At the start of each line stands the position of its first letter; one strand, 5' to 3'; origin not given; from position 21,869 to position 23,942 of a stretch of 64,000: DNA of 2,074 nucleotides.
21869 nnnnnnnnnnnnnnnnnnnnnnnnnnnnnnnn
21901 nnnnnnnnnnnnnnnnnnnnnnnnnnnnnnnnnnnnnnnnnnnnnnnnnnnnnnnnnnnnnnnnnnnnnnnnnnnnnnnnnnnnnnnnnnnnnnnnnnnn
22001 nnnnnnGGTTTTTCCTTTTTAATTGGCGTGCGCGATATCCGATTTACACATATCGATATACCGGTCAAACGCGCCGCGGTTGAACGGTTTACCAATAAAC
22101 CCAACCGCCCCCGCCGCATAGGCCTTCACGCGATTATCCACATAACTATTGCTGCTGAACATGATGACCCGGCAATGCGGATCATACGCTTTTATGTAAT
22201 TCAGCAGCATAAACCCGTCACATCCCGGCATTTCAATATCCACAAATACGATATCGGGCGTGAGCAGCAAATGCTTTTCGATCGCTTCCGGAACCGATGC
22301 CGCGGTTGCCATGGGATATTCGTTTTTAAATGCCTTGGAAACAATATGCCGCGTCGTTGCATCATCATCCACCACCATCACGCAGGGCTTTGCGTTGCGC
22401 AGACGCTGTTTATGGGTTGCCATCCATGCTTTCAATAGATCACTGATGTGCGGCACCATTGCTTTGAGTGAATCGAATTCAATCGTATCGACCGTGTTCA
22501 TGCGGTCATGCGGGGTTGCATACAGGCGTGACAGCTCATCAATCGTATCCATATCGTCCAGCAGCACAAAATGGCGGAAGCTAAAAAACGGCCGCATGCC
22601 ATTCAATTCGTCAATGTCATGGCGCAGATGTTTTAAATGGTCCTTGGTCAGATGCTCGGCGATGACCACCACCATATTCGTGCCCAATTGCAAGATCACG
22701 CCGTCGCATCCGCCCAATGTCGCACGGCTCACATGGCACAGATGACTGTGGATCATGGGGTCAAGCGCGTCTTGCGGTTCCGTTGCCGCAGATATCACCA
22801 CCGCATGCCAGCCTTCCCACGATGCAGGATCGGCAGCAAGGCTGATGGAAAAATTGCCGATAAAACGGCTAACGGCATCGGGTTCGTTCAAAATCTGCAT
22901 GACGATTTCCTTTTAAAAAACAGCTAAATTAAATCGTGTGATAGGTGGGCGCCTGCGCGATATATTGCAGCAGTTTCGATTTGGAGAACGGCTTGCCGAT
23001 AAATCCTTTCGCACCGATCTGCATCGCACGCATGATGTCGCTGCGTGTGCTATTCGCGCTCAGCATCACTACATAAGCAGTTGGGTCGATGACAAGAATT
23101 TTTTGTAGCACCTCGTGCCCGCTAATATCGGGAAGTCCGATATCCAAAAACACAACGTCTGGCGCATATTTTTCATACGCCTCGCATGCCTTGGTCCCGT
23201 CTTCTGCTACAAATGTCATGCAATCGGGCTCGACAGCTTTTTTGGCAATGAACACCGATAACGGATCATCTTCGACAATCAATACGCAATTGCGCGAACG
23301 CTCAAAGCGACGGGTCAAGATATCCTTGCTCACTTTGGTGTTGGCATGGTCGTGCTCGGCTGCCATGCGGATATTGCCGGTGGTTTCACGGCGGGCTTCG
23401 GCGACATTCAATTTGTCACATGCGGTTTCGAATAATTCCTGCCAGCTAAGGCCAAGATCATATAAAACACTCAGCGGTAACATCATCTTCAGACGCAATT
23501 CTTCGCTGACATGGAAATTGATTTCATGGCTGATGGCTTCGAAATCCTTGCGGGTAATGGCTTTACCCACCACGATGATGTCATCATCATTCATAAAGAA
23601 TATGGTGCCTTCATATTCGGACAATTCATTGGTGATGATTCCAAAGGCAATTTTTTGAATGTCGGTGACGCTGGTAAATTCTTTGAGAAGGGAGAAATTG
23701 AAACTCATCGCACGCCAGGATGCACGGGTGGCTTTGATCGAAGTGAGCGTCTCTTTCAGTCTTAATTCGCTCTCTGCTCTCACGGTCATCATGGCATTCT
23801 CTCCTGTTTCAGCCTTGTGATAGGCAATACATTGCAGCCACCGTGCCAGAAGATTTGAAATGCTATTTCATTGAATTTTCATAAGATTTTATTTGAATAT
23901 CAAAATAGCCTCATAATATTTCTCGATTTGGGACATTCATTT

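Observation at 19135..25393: Signalling module: two response regulators with a novel N-terminal domain, a truncated hemoglobin and a PAS/HPt hybrid kinase in one operon, plus a divergent sigma-54 activator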

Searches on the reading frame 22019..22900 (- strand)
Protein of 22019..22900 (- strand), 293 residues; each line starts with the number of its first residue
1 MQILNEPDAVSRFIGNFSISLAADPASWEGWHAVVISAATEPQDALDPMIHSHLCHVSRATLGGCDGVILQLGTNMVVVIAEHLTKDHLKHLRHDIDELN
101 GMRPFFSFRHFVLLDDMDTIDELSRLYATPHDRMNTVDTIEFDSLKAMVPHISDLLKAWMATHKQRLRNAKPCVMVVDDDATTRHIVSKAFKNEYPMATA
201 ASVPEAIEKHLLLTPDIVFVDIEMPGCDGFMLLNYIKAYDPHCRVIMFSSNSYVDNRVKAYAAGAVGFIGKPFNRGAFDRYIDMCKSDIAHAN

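Call 3: search_protein_families(library=pfam, proteins=[window:22019-22900:-], max_evalue=0.1)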
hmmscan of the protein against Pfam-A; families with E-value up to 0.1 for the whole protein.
window:22019-22900:- (293 aa): 1 family
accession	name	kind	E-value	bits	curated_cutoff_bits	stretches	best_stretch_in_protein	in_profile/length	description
PF00072.30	Response_reg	-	3.8e-23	82.2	30.2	1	174-277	1-105/111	Response regulator receiver domain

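Call 4: search_protein_families(library=ncbifam, proteins=[window:22019-22900:-], max_evalue=0.1)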
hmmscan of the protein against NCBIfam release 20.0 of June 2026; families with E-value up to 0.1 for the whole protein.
window:22019-22900:- (293 aa): 91 families (the best 25 are shown)
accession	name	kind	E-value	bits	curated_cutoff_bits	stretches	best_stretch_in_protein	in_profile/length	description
TIGR01818.1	ntrC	equivalog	3.8e-18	65.5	558.6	1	174-274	1-102/463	nitrogen regulation protein NR(I)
NF001965.0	PRK00742.1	subfamily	3.1e-17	62.8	293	1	174-276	6-112/357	chemotaxis-specific protein-glutamate methyltransferase CheB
NF041367.1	CheY_Halo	equivalog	8.1e-16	58.4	200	1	174-277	1-105/114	chemotaxis protein CheY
NF008176.1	PRK10923.1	equivalog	1e-15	57.3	620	1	173-275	5-108/469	nitrogen regulation protein NR(I)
NF008469.0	PRK11361.1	equivalog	6.3e-13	48.2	714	1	172-274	5-108/461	acetoacetate metabolism transcriptional regulator AtoC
NF051870.1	NAssimRespRegNtrX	equivalog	4.7e-12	45.5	600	1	174-275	4-108/452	nitrogen assimilation response regulator NtrX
NF006900.1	PRK09390.1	equivalog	6.3e-12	45.5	255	1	171-291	4-122/203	response regulator FixJ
NF007135.0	PRK09581.1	equivalog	1.5e-11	43.8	474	1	174-274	5-108/457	PleD family two-component system response regulator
NF047465.1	hybrid_HK_LvrA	exception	2.1e-11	42.6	1200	1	137-274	432-572/819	hybrid histidine kinase/response regulator LvrA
NF045944.1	ResRegRpaBCyano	equivalog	4e-11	42.7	330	1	175-275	1-101/229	response regulator transcription factor RpaB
NF007935.0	PRK10651.1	equivalog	2.4e-10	40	250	1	171-271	6-109/216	two-component system response regulator NarL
NF009206.0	PRK12555.1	subfamily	2.9e-10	39.6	342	1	174-274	3-107/340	chemotaxis-specific protein-glutamate methyltransferase CheB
NF011874.0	PRK15347.1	equivalog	4e-10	38.4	852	1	173-285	692-809/921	two component system sensor kinase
NF040689.1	MtrAB_MtrA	equivalog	4.2e-10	39.3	300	1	174-275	1-102/219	MtrAB system response regulator MtrA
NF007689.0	PRK10365.1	equivalog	5.7e-10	38.6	760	1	174-292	8-124/441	sigma-54-dependent response regulator transcription factor ZraR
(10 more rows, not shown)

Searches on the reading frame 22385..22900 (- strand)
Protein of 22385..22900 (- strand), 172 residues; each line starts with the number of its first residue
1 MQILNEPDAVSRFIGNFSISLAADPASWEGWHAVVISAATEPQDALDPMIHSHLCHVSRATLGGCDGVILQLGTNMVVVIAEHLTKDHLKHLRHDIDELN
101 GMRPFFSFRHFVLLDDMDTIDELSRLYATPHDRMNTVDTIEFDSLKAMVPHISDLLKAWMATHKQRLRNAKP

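Call 9: find_homologous_proteins(query=window:22385-22900:-, max_evalue=0.01)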
Query seq(172 aa) (172 aa): 6 proteins with E <= 0.01 among 47 candidates.
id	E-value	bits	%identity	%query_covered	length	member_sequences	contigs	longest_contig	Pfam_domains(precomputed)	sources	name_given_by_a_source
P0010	1.2e-106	372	96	100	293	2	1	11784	PF00072.31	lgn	-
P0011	6.8e-74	265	69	100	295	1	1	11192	PF00072.31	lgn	-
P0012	1.2e-65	238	64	100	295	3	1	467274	PF00072.31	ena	-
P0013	2.5e-63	231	60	100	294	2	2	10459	PF00072.31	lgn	-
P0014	5.0e-59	217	60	100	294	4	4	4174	PF00072.31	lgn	-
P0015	4.3e-42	162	45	100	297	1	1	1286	PF00072.31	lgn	-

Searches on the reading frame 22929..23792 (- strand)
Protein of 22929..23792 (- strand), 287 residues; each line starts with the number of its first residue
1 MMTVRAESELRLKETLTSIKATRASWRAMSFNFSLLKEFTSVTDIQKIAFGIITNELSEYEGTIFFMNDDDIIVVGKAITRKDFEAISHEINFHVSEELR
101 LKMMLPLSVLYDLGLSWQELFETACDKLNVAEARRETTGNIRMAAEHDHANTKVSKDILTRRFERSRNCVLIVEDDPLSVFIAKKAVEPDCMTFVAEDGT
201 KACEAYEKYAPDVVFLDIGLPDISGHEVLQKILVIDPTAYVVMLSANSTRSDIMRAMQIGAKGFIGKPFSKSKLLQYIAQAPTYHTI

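Call 3: search_protein_families(library=pfam, proteins=[window:22929-23792:-], max_evalue=0.1)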
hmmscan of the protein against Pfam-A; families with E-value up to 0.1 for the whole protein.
window:22929-23792:- (287 aa): 2 families
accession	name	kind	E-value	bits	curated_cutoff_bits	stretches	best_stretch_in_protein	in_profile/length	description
PF00072.30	Response_reg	-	6.7e-25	87.9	30.2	1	170-278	1-110/111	Response regulator receiver domain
PF09869.16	KH_DUF2096_C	-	0.091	13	24.6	0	55-75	19-39/59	DUF2096 C-terminal KH-like domain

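Call 4: search_protein_families(library=ncbifam, proteins=[window:22929-23792:-], max_evalue=0.1)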
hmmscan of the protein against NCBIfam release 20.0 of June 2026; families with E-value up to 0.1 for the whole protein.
window:22929-23792:- (287 aa): 95 families (the best 25 are shown)
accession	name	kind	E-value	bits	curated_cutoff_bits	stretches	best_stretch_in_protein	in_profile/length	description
NF041367.1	CheY_Halo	equivalog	5.7e-16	58.9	200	1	171-279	2-111/114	chemotaxis protein CheY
NF040689.1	MtrAB_MtrA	equivalog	5.3e-15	55.4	300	1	170-278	1-109/219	MtrAB system response regulator MtrA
NF009206.0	PRK12555.1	subfamily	2.4e-14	53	342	1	170-272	3-109/340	chemotaxis-specific protein-glutamate methyltransferase CheB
TIGR02956.1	TMAO_torS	equivalog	2.9e-14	52.2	676.5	1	154-280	695-818/967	TMAO reductase system sensor histidine kinase/response regulator TorS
TIGR02915.1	PEP_resp_reg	equivalog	3.6e-14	52.4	502.6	1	170-282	1-117/445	PEP-CTERM-box response regulator transcription factor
NF001965.0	PRK00742.1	subfamily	4e-14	52.6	293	1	170-272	6-112/357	chemotaxis-specific protein-glutamate methyltransferase CheB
NF008296.0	PRK11083.1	equivalog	4.7e-14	52.3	273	1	168-274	4-110/228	two-component system response regulator CreB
NF051850.1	RespRegRprY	equivalog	1e-13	51.2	370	1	170-278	7-116/234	response regulator transcription factor RprY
NF007935.0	PRK10651.1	equivalog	1.7e-13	50.2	250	1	167-282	6-124/216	two-component system response regulator NarL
TIGR02154.1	PhoB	equivalog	2.9e-13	49.6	296.2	1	169-278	4-116/226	phosphate regulon transcriptional regulator PhoB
NF045944.1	ResRegRpaBCyano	equivalog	2.1e-12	46.9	330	1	193-277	24-107/229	response regulator transcription factor RpaB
NF007969.0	PRK10693.1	equivalog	2.8e-12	46.3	329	1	170-273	10-114/337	two-component system response regulator RssB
NF041733.1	resp_reg_CseB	equivalog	3e-12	46.4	350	1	170-277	3-110/228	two-component system response regulator CseB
NF012227.0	AdeR_RR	equivalog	4.1e-12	46.1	340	1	163-275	7-119/239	efflux system response regulator transcription factor AdeR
NF045991.1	RespRegCtrARhodob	equivalog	2.2e-11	43.9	350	1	170-278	3-112/224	response regulator transcription factor CtrA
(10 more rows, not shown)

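Call 17: find_related_loci(query=window:22929-23792:-, collection=genome_contigs, flank=10000)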
Query window:22929-23792:- (287 aa) in genome_contigs; peptide patterns used: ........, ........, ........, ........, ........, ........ (x = any residue, [..] = any of these).
102 stretches matched a pattern; 2 encode a relative of the query (tblastn E <= 1e-3); 2 distinct loci.
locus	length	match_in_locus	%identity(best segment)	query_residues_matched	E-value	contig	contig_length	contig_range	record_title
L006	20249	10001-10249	35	198-278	2e-7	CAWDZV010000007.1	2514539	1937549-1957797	MAG: uncultured Acidobacteriaceae bacterium isolate MFD05512.bin.1.251 genome assembly, contig: contig_6045, whole genom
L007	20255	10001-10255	29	198-280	1e-5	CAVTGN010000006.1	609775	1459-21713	MAG: Terriglobia bacterium isolate MFD06526.bin.2.110 genome assembly, contig: contig_3262, whole genome shotgun sequenc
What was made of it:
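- Tried and rejected: It returned only receiver-level hits in two Acidobacteriota MAGs, so the window's lineage is not among the species representatives (call 17).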

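Call 25: predict_structure(alignment_id=A2)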
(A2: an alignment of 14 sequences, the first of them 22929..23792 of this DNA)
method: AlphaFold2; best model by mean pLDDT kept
length: 287 residues; sequences in the alignment: 14
mean_pLDDT: 73.1   pTM: 0.49
mean pLDDT of the five models: 73.1, 66.4, 66.0, 64.7, 64.4
residues with pLDDT >= 90: 38; 70-90: 169; 50-70: 31; < 50: 49
segments of 3 or more residues with pLDDT < 50: 105-151
pLDDT, mean of each block of 10 residues (from residue 1): 72 72 70 72 81 84 81 81 81 77 49 40 43 34 35 64 81 92 86 92 91 92 91 85 80 72 81 79 58
secondary structure, 60 per line:
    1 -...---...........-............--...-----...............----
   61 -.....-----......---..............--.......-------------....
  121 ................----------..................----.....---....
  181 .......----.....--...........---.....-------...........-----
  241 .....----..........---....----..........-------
elements in order: E2-4 H8-18 H20-25 E26-31 H42-56 E62-66 E72-77 H81-94 H97-103 H117-136 H147-164 E169-173 H177-187 E192-196 H199-209 E213-217 H225-235 E241-245 H250-259 E263-266 H271-280

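Call 28: search_protein_families(library=pfam, alignment_id=A4, max_evalue=1)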
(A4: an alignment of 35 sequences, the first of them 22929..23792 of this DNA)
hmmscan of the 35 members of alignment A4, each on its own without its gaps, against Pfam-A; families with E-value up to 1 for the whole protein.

A. member 1, window:22929-23792:- (287 aa): 2 families
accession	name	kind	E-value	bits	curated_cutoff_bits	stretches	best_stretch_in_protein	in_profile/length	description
PF00072.30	Response_reg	-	6.7e-25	87.9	30.2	1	170-278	1-110/111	Response regulator receiver domain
PF09869.16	KH_DUF2096_C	-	0.091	13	24.6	1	55-75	19-39/59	DUF2096 C-terminal KH-like domain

B. families by the number of members that match (of 35 scanned): 27 families (the first 25 are shown)
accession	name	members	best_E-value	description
PF00072.30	Response_reg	34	1e-26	Response regulator receiver domain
PF20274.4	cREC_REC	5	0.0023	Cyclic-phosphate processing Receiver domain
PF01916.23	DS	1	0.00031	Deoxyhypusine synthase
PF17005.11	WD40_like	1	0.00054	WD40-like domain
PF10150.14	RNase_E_G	1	0.0006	Ribonuclease E/G family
PF13459.11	Fer4_15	1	0.0019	4Fe-4S single cluster domain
PF22296.2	bAvd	1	0.0076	bAvd-like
PF14026.12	SCO4226-like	1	0.022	Nickel responsive protein SCO4226-like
PF16376.10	fragilysinNterm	1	0.025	N-terminal domain of fragilysin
PF22878.1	SPT2_N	1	0.036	SPT2 N-terminal domain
PF03135.19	CagE_TrbE_VirB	1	0.04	CagE, TrbE, VirB family, component of type IV transporter system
PF24390.1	PRTase-CE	1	0.046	PRTase-CE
PF07801.16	DUF1647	1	0.05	Protein of unknown function (DUF1647)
PF13521.12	AAA_28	1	0.052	AAA domain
PF01416.25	PseudoU_synth_1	1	0.056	tRNA pseudouridine synthase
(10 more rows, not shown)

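Call 64: list_cluster_members(proteins=[window:22929-23792:-, window:22019-22900:-, window:21632-22006:-, window:19135-21618:-, window:24002-25393:+, window:56549-57919:+, window:41789-42730:+, window:62743-63474:+])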
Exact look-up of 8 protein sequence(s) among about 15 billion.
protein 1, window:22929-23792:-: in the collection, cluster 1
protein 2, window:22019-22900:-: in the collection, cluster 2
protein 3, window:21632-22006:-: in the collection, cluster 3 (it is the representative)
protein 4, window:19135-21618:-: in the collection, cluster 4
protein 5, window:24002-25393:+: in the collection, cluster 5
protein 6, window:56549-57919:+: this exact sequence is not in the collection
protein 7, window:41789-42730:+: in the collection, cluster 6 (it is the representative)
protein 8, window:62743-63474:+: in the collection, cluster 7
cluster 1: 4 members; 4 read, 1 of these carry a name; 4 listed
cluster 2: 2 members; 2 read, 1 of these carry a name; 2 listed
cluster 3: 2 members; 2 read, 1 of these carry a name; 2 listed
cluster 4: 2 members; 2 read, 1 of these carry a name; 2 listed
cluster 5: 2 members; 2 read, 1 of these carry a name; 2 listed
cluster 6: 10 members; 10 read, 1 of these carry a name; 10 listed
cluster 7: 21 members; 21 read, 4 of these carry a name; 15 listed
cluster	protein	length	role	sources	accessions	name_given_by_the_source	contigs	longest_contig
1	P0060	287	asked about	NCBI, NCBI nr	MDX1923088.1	MAG: response regulator [Alphaproteobacteria bacterium] | response regulator [Alphaproteobacteria bacterium]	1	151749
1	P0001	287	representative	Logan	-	-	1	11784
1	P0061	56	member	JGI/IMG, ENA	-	-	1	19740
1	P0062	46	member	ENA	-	-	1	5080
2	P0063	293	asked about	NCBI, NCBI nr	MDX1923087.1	MAG: response regulator [Alphaproteobacteria bacterium] | response regulator [Alphaproteobacteria bacterium]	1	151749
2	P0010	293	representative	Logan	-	-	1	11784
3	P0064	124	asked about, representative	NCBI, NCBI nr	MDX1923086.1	MAG: group 1 truncated hemoglobin [Alphaproteobacteria bacterium] | group 1 truncated hemoglobin [Alphaproteobacteria bacterium]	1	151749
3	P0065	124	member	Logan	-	-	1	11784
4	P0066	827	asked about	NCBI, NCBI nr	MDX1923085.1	MAG: response regulator [Alphaproteobacteria bacterium] | response regulator [Alphaproteobacteria bacterium]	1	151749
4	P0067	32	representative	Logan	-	-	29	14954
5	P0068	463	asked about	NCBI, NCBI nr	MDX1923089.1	MAG: sigma-54 dependent transcriptional regulator [Alphaproteobacteria bacterium] | sigma-54 dependent transcriptional regulator [Alphaproteobacteria bacterium]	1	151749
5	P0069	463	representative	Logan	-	-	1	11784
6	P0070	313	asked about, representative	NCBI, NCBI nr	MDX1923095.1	MAG: oxygen-dependent coproporphyrinogen oxidase [Alphaproteobacteria bacterium] | oxygen-dependent coproporphyrinogen oxidase [Alphaproteobacteria bacterium]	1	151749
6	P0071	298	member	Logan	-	-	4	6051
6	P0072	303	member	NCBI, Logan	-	-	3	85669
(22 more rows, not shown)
